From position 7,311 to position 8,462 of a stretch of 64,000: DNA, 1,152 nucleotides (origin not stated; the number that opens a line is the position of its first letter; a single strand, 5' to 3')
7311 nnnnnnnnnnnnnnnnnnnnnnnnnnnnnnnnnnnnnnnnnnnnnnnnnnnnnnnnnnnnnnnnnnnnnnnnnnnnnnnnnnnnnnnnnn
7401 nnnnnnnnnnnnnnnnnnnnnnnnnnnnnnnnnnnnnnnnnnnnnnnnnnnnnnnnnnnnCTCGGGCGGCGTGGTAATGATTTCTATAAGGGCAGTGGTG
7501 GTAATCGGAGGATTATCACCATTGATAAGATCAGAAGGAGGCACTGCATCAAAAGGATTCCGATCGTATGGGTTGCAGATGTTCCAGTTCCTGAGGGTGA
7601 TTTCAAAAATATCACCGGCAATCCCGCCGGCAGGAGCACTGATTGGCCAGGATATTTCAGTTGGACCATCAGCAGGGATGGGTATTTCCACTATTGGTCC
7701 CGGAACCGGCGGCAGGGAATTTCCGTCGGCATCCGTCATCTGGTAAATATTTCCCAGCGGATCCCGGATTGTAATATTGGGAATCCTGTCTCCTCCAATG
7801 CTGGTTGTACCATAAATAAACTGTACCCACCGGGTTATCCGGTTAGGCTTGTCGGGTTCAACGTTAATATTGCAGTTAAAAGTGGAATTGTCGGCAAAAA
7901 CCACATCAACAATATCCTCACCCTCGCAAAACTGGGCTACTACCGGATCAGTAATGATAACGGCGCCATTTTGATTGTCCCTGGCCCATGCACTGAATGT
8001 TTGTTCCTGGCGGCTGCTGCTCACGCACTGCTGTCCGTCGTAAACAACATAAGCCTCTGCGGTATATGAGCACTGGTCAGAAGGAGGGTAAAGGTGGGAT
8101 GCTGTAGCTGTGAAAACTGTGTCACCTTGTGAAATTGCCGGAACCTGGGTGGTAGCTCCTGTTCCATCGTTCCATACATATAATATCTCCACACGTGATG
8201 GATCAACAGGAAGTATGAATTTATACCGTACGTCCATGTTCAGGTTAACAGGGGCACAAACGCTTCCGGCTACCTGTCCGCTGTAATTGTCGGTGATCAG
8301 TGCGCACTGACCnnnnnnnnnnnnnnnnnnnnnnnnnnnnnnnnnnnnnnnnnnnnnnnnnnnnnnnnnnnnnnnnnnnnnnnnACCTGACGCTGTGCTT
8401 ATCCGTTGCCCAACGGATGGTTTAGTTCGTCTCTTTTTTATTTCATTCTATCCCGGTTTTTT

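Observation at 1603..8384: SprB/SprF-like pair: a 1929-aa type-B T9SS adhesin translationally coupled to its own PorP/SprF protein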

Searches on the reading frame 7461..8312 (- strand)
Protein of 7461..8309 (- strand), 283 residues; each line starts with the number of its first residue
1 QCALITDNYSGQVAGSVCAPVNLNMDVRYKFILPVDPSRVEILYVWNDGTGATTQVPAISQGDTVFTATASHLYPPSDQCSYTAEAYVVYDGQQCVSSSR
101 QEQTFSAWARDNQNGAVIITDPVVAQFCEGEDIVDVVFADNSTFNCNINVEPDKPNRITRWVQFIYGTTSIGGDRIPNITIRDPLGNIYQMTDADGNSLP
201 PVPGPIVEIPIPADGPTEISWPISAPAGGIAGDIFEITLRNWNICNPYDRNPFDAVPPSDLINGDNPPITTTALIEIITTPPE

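Call 12: find_homologous_proteins(query=window:7464-8306:-)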
Query seq(281 aa) (281 aa): 20 proteins with E <= 0.001 among 748 candidates.
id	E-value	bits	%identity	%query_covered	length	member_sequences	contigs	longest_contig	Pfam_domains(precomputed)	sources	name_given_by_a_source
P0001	3.1e-169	580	88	100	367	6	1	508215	PF19081.7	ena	-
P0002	9.5e-133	460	92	77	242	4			-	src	-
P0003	4.4e-121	422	83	80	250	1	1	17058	-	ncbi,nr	ncbi:MAG: hypothetical protein HC906_00540 [Bacteroidales bacterium]|nr:hypothetical protein [Bacter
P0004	2.2e-110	387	89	66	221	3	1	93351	-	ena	-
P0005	3.2e-107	376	87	66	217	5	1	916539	-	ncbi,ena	-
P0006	3.6e-88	314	87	56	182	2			-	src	-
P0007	2.5e-71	259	82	50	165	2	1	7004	-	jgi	jgi:hypothetical protein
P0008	5.8e-68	248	92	41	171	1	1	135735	-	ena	-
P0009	3.5e-61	225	58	62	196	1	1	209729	-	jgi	jgi:large repetitive protein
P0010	1.0e-60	224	45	88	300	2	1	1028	-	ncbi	-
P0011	2.9e-52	196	64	51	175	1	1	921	-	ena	-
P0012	1.1e-48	184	92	34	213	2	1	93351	PF19081.7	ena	-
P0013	5.6e-47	179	44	74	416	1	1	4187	-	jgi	jgi:hypothetical protein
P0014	5.6e-46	175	60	50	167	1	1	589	-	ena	-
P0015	8.0e-43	165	40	83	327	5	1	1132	-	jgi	jgi:hypothetical protein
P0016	7.8e-41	158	41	80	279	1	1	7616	-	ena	-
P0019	1.2e-22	99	84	20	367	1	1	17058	PF19081.7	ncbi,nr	ncbi:MAG: hypothetical protein HC906_00535, partial [Bacteroidales bacterium]|nr:hypothetical protei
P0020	1.7e-20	92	50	38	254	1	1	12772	-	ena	-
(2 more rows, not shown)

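Call 17: find_encoding_contigs(protein=P0001, flank=10000, max_places=3)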
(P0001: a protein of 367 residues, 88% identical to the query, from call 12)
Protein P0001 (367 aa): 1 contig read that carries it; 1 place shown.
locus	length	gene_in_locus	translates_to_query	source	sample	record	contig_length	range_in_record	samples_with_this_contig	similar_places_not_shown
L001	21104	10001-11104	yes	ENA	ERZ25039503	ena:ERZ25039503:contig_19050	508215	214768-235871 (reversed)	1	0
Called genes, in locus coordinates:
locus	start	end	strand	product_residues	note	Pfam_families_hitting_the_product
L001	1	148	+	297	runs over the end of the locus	PF01731:Arylesterase (faint), PF08450:SGL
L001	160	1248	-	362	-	PF02606:LpxK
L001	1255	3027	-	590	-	PF25145:NfeD1b_N (faint), PF01343:Peptidase_S49, PF01972:SDH_protease (weak), PF01343:Peptidase_S49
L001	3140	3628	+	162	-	PF01288:HPPK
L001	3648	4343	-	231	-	PF20582:UPF0758_N, PF04002:RadC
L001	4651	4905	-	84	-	PF01649:Ribosomal_S20p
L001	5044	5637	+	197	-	PF00886:Ribosomal_S16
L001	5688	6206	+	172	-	PF01247:Ribosomal_L35Ae (faint), PF01782:RimM, PF24986:PRC_RimM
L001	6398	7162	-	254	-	PF02633:Creatininase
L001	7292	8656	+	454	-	PF00801:PKD, PF18911:PKD_4, PF13585:CHU_C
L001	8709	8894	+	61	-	-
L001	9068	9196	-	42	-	PF08570:DUF1761 (weak)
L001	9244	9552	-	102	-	PF00034:Cytochrom_C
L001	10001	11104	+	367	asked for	PF19081:Ig_7 (weak)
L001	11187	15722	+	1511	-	PF22352:K319L-like_PKD (faint), PF19081:Ig_7, PF18911:PKD_4, PF00801:PKD, PF18911:PKD_4, PF00801:PKD (weak), PF18911:PKD_4, PF13585:CHU_C (weak)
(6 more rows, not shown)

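Call 18: find_encoding_contigs(protein=P0009, flank=10000, max_places=2)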
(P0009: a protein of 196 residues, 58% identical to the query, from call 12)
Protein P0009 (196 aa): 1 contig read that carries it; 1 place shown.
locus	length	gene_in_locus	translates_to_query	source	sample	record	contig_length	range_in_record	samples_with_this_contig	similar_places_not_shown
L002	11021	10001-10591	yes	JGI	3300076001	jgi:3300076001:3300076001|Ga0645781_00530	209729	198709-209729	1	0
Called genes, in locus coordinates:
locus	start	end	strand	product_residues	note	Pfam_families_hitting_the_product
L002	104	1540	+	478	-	PF00224:PK, PF02887:PK_C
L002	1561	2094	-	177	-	PF01584:CheW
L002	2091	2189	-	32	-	-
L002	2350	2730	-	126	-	PF00072:Response_reg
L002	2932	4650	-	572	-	PF01551:Peptidase_M23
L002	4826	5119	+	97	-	-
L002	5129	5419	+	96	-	PF05164:ZapA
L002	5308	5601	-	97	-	-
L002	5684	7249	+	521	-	PF12072:RNase_Y_N, PF00013:KH_1 (weak), PF08668:HDOD (faint), PF01966:HD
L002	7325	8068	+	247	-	PF01171:ATP_bind_3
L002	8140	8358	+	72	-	-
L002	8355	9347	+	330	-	PF22396:DUF6976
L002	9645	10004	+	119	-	-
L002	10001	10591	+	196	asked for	-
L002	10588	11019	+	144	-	?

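Call 19: find_encoding_contigs(protein=P0020, flank=10000, max_places=2)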
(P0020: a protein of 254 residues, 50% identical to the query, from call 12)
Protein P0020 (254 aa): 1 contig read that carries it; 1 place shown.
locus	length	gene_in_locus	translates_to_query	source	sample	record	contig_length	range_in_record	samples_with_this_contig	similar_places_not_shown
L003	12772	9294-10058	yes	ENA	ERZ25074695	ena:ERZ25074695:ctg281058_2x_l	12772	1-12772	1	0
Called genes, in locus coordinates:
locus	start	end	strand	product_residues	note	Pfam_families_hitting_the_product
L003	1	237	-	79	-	?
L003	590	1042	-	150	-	PF00342:PGI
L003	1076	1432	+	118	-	PF02021:UPF0102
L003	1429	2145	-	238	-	PF03104:DNA_pol_B_exo1 (weak), PF10108:DNA_pol_B_exo2, PF13482:RNase_H_2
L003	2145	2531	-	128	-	-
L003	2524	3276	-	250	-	PF18027:Pepdidase_M14_N, PF00246:Peptidase_M14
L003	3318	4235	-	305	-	PF21948:LplA-B_cat, PF03099:BPL_LplA_LipB (faint)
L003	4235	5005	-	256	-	PF03883:H2O2_YaaD, PF21818:DUF6884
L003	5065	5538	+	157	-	PF01612:DNA_pol_A_exo1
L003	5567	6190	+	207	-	PF00570:HRDC (faint)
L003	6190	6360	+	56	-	-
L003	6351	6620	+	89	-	PF05742:TANGO2 (weak)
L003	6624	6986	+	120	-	PF05742:TANGO2 (weak)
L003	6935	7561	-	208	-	PF04389:Peptidase_M28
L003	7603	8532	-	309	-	-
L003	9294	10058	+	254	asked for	-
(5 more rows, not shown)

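Call 20: find_encoding_contigs(protein=P0016, flank=10000, max_places=2)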
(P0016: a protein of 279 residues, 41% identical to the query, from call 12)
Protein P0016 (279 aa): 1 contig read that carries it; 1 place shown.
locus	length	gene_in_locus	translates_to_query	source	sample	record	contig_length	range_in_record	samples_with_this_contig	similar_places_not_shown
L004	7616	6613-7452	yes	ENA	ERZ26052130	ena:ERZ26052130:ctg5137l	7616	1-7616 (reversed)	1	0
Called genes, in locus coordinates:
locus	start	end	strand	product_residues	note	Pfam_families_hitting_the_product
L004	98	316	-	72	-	PF00289:Biotin_carb_N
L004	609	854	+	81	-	-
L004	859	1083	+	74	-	PF00155:Aminotran_1_2 (weak)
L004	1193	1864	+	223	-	PF00155:Aminotran_1_2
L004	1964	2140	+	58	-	PF07432:Hc1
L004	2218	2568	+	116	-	-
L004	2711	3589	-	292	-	PF00701:DHDPS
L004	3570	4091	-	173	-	PF21857:DUF6913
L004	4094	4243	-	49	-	PF00533:BRCT (weak)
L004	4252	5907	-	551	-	PF01653:DNA_ligase_aden, PF03120:OB_DNA_ligase, PF03119:DNA_ligase_ZBD, PF12826:HHH_2, PF14520:HHH_5 (weak)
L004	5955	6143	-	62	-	PF22745:Nlig-Ia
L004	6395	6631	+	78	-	-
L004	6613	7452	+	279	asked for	-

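Call 21: predict_structure(alignment_id=A1)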
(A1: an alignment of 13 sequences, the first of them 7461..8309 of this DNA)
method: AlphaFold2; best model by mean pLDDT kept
length: 283 residues; sequences in the alignment: 13
mean_pLDDT: 70.2   pTM: 0.58
mean pLDDT of the five models: 70.2, 56.4, 55.4, 53.0, 47.8
residues with pLDDT >= 90: 29; 70-90: 132; 50-70: 83; < 50: 39
segments of 3 or more residues with pLDDT < 50: 1-16, 107-115, 148-156
pLDDT, mean of each block of 10 residues (from residue 1): 25 43 71 74 83 79 70 69 77 70 54 52 84 90 58 52 78 78 93 87 82 69 89 84 64 51 63 83 50
secondary structure, 60 per line:
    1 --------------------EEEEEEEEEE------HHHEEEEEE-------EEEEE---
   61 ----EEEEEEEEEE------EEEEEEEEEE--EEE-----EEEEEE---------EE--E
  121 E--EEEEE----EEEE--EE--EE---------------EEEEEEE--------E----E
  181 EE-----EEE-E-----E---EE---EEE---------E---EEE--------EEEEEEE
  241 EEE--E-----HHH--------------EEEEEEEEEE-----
elements in order: E21-30 E40-45 E53-57 E65-74 E81-90 E93-95 E101-106 E124-128 E133-136 E160-166 E180-182 E188-190 E207-209 E223-225 E234-243 E269-278

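Call 26: fold_search(model_id=the predicted structure, library=pdb)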
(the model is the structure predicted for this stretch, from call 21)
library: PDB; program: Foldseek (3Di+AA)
matches with E <= 10: 1365; with E <= 0.001: 11
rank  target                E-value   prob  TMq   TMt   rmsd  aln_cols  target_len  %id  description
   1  4mkm                  1.9e-04  0.95  0.22  0.22  30.0       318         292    9  Repeat domains 1 & 2 of Clostridium perfringens Cpe0147 (released 2013-12-04)
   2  4be6_A                3.0e-04  1.00  0.29  0.34  10.3       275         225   11  V. cholera biofilm scaffolding protein RbmA (released 2013-12-18)
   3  4kkq_A                3.7e-04  0.99  0.28  0.32  10.6       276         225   10  Crystal structure of Vibrio cholerae RbmA (crystal form 1) (released 2013-05-22)
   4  9sfp_R                4.5e-04  0.97  0.27  0.14  15.9       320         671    8  Native cytoplasmic lattices from mouse oocytes (released 2026-03-18)
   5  7epu_A                5.0e-04  0.85  0.19  0.22  18.8       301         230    7  Crystal structure of HsALC1 (released 2021-07-14)
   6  3ly6_A                5.6e-04  0.96  0.22  0.10  20.4       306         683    7  Crystal structure of human transglutaminase 2 complex with adenosine 5' Triphosphate (released 2010-08-18)
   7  4kkr_A                5.9e-04  0.99  0.30  0.35  10.3       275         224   11  Crystal structure of Vibrio cholerae RbmA (crystal form 3) (released 2013-05-22)
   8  9ijj_h                5.9e-04  0.89  0.21  0.06  23.9       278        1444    9  In situ structure of the central apparatus in mouse sperm axoneme. (released 2025-06-04)
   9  6kzb_A                7.2e-04  0.97  0.23  0.11  18.6       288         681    8  Transglutaminase2 complexed with calcium (released 2020-12-09)
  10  4kkp_B                8.5e-04  0.99  0.30  0.34  11.5       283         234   11  Crystal structure of Vibrio cholerae RbmA (crystal form 2) (released 2013-05-22)
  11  9fh8_H                8.9e-04  0.94  0.21  0.20  19.2       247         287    5  Crystal structure of the SPD-2 domain of Apis dorsata CEP192 (released 2025-03-26)
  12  5j74_B                1.0e-03  0.82  0.21  0.24  17.4       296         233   11  Fluorogen activating protein AM2.2 in complex with TO1-2p (released 2016-05-25)
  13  8csw                  1.2e-03  0.90  0.21  0.10  19.6       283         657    7  Local refinement of protein 4.2 in Class 2 of erythrocyte ankyrin-1 complex (released 2022-07-20)
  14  8ezk_I                1.2e-03  0.69  0.20  0.22  18.3       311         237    9  Pfs25 in complex with transmission-reducing antibody AS01-04 (released 2023-08-16)
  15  4kkq_B                1.3e-03  0.97  0.27  0.32  11.2       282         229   10  Crystal structure of Vibrio cholerae RbmA (crystal form 1) (released 2013-05-22)
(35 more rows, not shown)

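Call 29: search_protein_representatives(alignment_id=A1)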
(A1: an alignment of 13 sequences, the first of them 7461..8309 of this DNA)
Query: 13 sequences, 330 profile positions. Proteins with E-value up to 0.001 (for the whole library): 335; up to 1e-10: 243; up to 1e-30: 125. The best 150 are listed.
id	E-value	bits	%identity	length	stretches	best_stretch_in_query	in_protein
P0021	6.1e-134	462.8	-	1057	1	13-323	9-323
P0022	7.7e-131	452.6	-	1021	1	5-322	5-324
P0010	1.9e-119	415.1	-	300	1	1-270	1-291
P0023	1.1e-113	396.2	-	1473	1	26-300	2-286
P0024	5.9e-112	390.5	-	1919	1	3-323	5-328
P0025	4.3e-111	387.7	-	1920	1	7-321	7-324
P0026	2.3e-104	365.6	-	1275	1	6-325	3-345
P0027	8.9e-101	353.8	-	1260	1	12-322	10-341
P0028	1.0e-100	353.6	-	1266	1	5-327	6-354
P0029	9.6e-99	347.1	-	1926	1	8-303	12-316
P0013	3.4e-97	342.0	-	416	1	95-324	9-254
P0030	1.2e-96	340.2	-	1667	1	10-324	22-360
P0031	1.0e-92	327.3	-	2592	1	5-323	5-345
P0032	8.5e-91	321.0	-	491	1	22-324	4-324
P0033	2.1e-87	309.8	-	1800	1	13-323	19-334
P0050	4.2e-58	213.5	-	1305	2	5-308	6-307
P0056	1.2e-55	205.5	-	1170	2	9-325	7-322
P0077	3.4e-49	184.3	-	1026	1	8-324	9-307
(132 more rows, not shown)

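Call 32: search_protein_families(library=pfam, proteins=[window:7461-8309:-, P0021, P0026, P0050, P0077, P0056], max_evalue=1)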
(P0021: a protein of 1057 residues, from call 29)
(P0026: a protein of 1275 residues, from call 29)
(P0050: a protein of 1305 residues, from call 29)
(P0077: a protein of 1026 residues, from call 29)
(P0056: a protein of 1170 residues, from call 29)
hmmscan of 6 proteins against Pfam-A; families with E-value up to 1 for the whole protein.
window:7461-8309:- (283 aa): 0 families

P0021 (1057 aa): 7 families
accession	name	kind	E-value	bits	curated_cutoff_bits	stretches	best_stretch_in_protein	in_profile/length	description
PF18911.6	PKD_4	-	2.2e-47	159.4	27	4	906-950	29-74/85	PKD domain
PF00801.26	PKD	-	4.4e-35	120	23.5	5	750-788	32-72/80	PKD domain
PF19081.6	Ig_7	-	3.6e-27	94.9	27.3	3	389-467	1-84/84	Ig-like domain CHU_C associated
PF16820.11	PKD_3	-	2.4e-07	30.9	26.3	1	665-700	30-64/68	PKD-like domain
PF13585.12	CHU_C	-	4.4e-07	30.4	27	1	969-1035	2-68/86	CHU_C Type IX secretion signal domain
PF19408.5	PKD_6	-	0.00029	21.5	25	1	554-621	6-74/82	PKD-like domain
PF02560.19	Cyanate_lyase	-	0.23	11.7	25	0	733-761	11-38/69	Cyanate lyase C-terminal domain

P0026 (1275 aa): 7 families
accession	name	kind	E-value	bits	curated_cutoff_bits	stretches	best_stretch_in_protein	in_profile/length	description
PF18911.6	PKD_4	-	7.3e-43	145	27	5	1006-1087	2-84/85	PKD domain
PF00801.26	PKD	-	4.9e-34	116.6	23.5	5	934-996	9-73/80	PKD domain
PF13585.12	CHU_C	-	5.4e-08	33.3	27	1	1198-1260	11-73/86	CHU_C Type IX secretion signal domain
PF18981.6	InlK_D3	-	0.057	14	25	0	1058-1081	46-69/75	Internalin K domain (D3/D4)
PF18479.7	PIN_11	-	0.064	13.9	26.6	0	1026-1050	16-40/118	PIN like domain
PF22352.2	K319L-like_PKD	-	0.26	11.7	27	0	840-888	11-60/84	K319L-like, PKD domain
PF16820.11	PKD_3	-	0.34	11.3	26.3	0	1115-1153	29-66/68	PKD-like domain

P0050 (1305 aa): 8 families
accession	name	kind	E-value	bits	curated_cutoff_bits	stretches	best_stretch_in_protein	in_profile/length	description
PF18911.6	PKD_4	-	2.5e-51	172.1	27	7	1042-1112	4-78/85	PKD domain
PF00801.26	PKD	-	3.8e-34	117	23.5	4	962-1030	2-73/80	PKD domain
PF08329.16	ChitinaseA_N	-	2.3e-07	31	21.2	1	401-450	57-107/133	Chitinase A, N-terminal domain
PF13585.12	CHU_C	-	8.8e-07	29.4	27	1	1208-1287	2-72/86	CHU_C Type IX secretion signal domain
PF22352.2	K319L-like_PKD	-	1.9e-05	25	27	1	381-450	10-84/84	K319L-like, PKD domain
PF01917.21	Arch_flagellin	-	0.064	14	29.5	1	912-991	86-161/162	Archaebacterial flagellin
PF17963.7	Big_9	-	0.066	14.6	23.6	1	379-448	23-88/89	Bacterial Ig domain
PF16403.11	Bact_surface_Ig-like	-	0.19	12.2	27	1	421-445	42-66/71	Bacterial surface protein, Ig-like domain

P0077 (1026 aa): 8 families
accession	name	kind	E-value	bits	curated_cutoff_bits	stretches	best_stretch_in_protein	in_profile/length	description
PF18911.6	PKD_4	-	6.1e-49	164.4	27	4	771-831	15-77/85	PKD domain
PF00801.26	PKD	-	1.1e-34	118.7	23.5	4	763-830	4-73/80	PKD domain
PF13585.12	CHU_C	-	7.8e-12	45.6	27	1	929-1016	1-78/86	CHU_C Type IX secretion signal domain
PF18981.6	InlK_D3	-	7e-06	26.5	25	2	812-833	48-69/75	Internalin K domain (D3/D4)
PF16820.11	PKD_3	-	0.026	14.8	26.3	1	776-824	21-68/68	PKD-like domain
PF07495.19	Y_Y_Y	-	0.057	13.8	26.6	1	807-835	31-59/65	Y_Y_Y domain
PF24527.1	Ig-like_Pom152_9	-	0.19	12.5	27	0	291-319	9-35/80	Nucleoporin pom152-like, ninth immunoglobulin-like domain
PF05345.18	He_PIG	-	0.35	11.8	24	0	810-830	67-87/96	Putative Ig domain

P0056 (1170 aa): 8 families
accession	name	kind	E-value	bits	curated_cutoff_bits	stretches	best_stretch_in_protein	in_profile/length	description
PF18911.6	PKD_4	-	1.6e-75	249.7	27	6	998-1061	15-78/85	PKD domain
PF00801.26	PKD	-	1e-56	189.3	23.5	6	1002-1056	11-70/80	PKD domain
PF13585.12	CHU_C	-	8.3e-11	42.3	27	1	1092-1160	8-78/86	CHU_C Type IX secretion signal domain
PF16820.11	PKD_3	-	1.9e-07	31.3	26.3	1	1016-1053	31-68/68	PKD-like domain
PF18981.6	InlK_D3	-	1.7e-06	28.4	25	0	1040-1060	47-67/75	Internalin K domain (D3/D4)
PF08329.16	ChitinaseA_N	-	1.1e-05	25.6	21.2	0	865-903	69-107/133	Chitinase A, N-terminal domain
PF05345.18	He_PIG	-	0.004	18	24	0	955-985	65-95/96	Putative Ig domain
PF16403.11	Bact_surface_Ig-like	-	0.029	14.9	27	0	877-903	45-71/71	Bacterial surface protein, Ig-like domain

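Call 33: search_solved_structures(query=A1, max_evalue=1)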
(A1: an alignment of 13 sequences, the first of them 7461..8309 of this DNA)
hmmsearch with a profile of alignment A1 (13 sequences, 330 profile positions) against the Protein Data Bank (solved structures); distinct sequences matched with E-value up to 1: 0.

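Call 56: predict_structure(alignment_id=A3)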
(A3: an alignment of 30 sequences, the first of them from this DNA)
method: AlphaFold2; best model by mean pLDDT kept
length: 284 residues; sequences in the alignment: 30
mean_pLDDT: 91.8   pTM: 0.82
mean pLDDT of the five models: 91.8, 89.7, 89.4, 89.1, 88.7
residues with pLDDT >= 90: 204; 70-90: 69; 50-70: 11; < 50: 0
segments of 3 or more residues with pLDDT < 50: none
pLDDT, mean of each block of 10 residues (from residue 1): 89 91 96 96 95 95 96 91 95 92 91 70 97 97 82 85 92 86 98 96 95 84 97 96 91 90 94 96 80
secondary structure, 60 per line:
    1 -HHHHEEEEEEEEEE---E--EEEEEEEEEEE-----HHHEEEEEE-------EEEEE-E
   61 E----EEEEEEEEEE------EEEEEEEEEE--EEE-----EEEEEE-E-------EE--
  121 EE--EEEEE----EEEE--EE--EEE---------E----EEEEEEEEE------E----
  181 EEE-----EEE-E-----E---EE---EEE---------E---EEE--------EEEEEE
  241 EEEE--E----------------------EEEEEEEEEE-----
elements in order: H2-5 E6-15 E22-32 E41-46 E54-58 E66-75 E82-91 E94-96 E102-107 E125-129 E134-137 E144-146 E161-169 E181-183 E189-191 E208-210 E224-226 E235-244 E270-279

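Call 61: fold_search(model_id=the predicted structure, library=pdb)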
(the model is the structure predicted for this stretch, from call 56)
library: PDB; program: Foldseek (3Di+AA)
matches with E <= 10: 1621; with E <= 0.001: 87
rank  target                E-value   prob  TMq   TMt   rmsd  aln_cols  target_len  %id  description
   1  8xez_A                9.4e-06  0.99  0.24  0.10  14.8       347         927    7  Cryo-EM structure of integrin ITGAV/ITGB3 complex, conformation 5 (released 2024-12-18)
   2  8cs9_X                1.6e-05  1.00  0.27  0.15  10.7       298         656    8  Composite reconstruction of Class 1 of the erythrocyte ankyrin-1 complex (released 2022-07-20)
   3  6ori                  1.6e-05  0.99  0.23  0.18  22.0       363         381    8  Enterococcal surface protein, partial N-terminal region (released 2020-05-13)
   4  7usy_J                1.9e-05  0.99  0.24  0.20  23.4       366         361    7  Structure of C. elegans TMC-1 complex with ARRD-6 (released 2022-10-19)
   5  8csw                  2.9e-05  1.00  0.25  0.13  12.5       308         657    8  Local refinement of protein 4.2 in Class 2 of erythrocyte ankyrin-1 complex (released 2022-07-20)
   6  9ijj_h                3.7e-05  0.99  0.24  0.07  13.3       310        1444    6  In situ structure of the central apparatus in mouse sperm axoneme. (released 2025-06-04)
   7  3au0                  4.3e-05  0.90  0.20  0.18  21.4       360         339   10  Structural and biochemical characterization of ClfB:ligand interactions (released 2011-05-04)
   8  4mkm                  4.8e-05  0.99  0.24  0.23  15.7       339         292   10  Repeat domains 1 & 2 of Clostridium perfringens Cpe0147 (released 2013-12-04)
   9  7tvz_E                5.6e-05  1.00  0.27  0.14  10.6       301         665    8  Cryo-EM structure of human band 3-protein 4.2 complex in diagonal conformation (released 2022-06-08)
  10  5mhl_A                7.4e-05  1.00  0.28  0.16   8.2       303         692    8  FXIIIa in complex with the inhibitor Mi0621 (released 2017-12-20)
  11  8v8f_A                7.8e-05  0.93  0.18  0.20  23.4       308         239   11  The co-crystal structure of anti-HIV scFv and Utag (released 2024-12-11)
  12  6mof_B                8.7e-05  0.99  0.21  0.26  14.6       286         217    7  Monomeric DARPin G2 complex with EpoR (released 2019-06-05)
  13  3bpo_B                9.2e-05  1.00  0.23  0.32  15.9       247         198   12  Crystal structure of the IL13-IL4R-IL13Ra ternary complex (released 2008-02-05)
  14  1ggu_A                9.2e-05  0.99  0.25  0.12  13.3       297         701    8  HUMAN FACTOR XIII WITH CALCIUM BOUND IN THE ION SITE (released 1999-09-16)
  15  7kh0_S                9.7e-05  0.96  0.20  0.23  22.6       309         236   11  Cryo-EM structure of the human arginine vasopressin AVP-vasopressin receptor V2R-Gs signaling complex (released 2021-05-26)
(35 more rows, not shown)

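Call 88: search_solved_structures(query=A3, max_evalue=10)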
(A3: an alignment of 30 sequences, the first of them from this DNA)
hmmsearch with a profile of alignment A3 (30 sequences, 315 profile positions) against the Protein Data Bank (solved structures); distinct sequences matched with E-value up to 10: 0.
